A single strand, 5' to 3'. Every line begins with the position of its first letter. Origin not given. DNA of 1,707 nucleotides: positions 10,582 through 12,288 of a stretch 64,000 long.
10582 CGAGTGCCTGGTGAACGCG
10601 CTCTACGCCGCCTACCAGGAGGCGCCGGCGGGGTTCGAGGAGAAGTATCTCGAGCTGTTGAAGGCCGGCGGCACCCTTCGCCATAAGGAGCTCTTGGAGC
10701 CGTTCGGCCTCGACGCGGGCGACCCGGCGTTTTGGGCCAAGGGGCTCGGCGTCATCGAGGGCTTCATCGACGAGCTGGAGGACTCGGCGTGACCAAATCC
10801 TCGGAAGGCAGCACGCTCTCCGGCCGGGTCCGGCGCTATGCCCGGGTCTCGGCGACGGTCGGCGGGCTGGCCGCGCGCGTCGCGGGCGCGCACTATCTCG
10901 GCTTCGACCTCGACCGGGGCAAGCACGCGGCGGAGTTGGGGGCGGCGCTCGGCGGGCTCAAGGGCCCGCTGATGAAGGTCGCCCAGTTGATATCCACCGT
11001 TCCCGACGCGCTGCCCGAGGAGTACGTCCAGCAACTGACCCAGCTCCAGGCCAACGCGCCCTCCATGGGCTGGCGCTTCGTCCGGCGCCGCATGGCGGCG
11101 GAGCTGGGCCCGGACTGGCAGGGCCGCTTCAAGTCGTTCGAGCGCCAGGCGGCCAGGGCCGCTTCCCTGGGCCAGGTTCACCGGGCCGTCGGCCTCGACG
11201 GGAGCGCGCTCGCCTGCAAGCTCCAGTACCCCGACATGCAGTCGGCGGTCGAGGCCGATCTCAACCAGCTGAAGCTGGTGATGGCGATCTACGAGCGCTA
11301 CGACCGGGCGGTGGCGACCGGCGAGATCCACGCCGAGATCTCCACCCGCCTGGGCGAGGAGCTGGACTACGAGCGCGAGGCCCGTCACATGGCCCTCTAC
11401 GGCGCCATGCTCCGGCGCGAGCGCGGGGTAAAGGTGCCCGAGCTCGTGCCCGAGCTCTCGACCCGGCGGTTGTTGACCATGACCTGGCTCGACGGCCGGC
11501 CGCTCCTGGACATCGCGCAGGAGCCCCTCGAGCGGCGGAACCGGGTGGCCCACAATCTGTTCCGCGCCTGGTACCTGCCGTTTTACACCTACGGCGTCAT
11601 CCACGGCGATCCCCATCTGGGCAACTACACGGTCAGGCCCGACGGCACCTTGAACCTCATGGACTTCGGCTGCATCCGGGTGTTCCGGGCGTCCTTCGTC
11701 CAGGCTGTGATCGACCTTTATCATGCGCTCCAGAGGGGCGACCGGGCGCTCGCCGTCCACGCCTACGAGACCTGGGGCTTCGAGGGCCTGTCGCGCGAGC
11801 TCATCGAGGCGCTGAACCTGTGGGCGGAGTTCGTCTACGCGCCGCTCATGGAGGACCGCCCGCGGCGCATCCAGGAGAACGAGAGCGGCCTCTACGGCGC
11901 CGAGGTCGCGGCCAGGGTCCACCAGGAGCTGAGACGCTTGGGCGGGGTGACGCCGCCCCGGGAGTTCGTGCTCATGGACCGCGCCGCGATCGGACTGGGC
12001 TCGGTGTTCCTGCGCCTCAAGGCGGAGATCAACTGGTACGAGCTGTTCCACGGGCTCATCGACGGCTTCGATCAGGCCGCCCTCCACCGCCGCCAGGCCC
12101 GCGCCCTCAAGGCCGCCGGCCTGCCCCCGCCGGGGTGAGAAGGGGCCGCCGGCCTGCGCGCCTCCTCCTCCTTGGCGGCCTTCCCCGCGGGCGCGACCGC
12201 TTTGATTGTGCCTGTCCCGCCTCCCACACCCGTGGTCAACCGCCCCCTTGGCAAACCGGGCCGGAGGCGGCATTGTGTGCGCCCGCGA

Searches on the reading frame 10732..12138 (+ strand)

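Call 12: search_protein_families(library=pfam, proteins=[window:10732-12138:+])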
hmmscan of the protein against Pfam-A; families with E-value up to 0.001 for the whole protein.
window:10732-12138:+ (468 aa): 1 family
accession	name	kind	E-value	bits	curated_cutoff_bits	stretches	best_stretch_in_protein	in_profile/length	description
PF03109.22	ABC1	-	5.4e-53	180.1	22.9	1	104-339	1-238/244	ABC1 atypical kinase-like domain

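Call 13: search_protein_families(library=ncbifam, proteins=[window:10732-12138:+])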
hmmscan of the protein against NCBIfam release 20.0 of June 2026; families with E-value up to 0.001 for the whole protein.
window:10732-12138:+ (468 aa): 4 families
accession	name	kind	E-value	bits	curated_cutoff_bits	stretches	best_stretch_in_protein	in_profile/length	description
TIGR01982.1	UbiB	equivalog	1.5e-46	158.9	487.55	1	63-341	46-329/436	2-polyprenylphenol 6-hydroxylase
NF050082.1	ATPase_MABP1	exception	9.5e-42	143.3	800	1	64-322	48-309/435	macrolide-binding ATPase MABP-1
NF003404.0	PRK04750.1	equivalog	1.9e-27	96.1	667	1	66-306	52-298/529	ubiquinone biosynthesis regulatory protein kinase UbiB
NF011463.0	PRK14879.1-4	equivalog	5.6e-07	29.2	188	1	213-329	62-173/237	Kae1-associated kinase Bud32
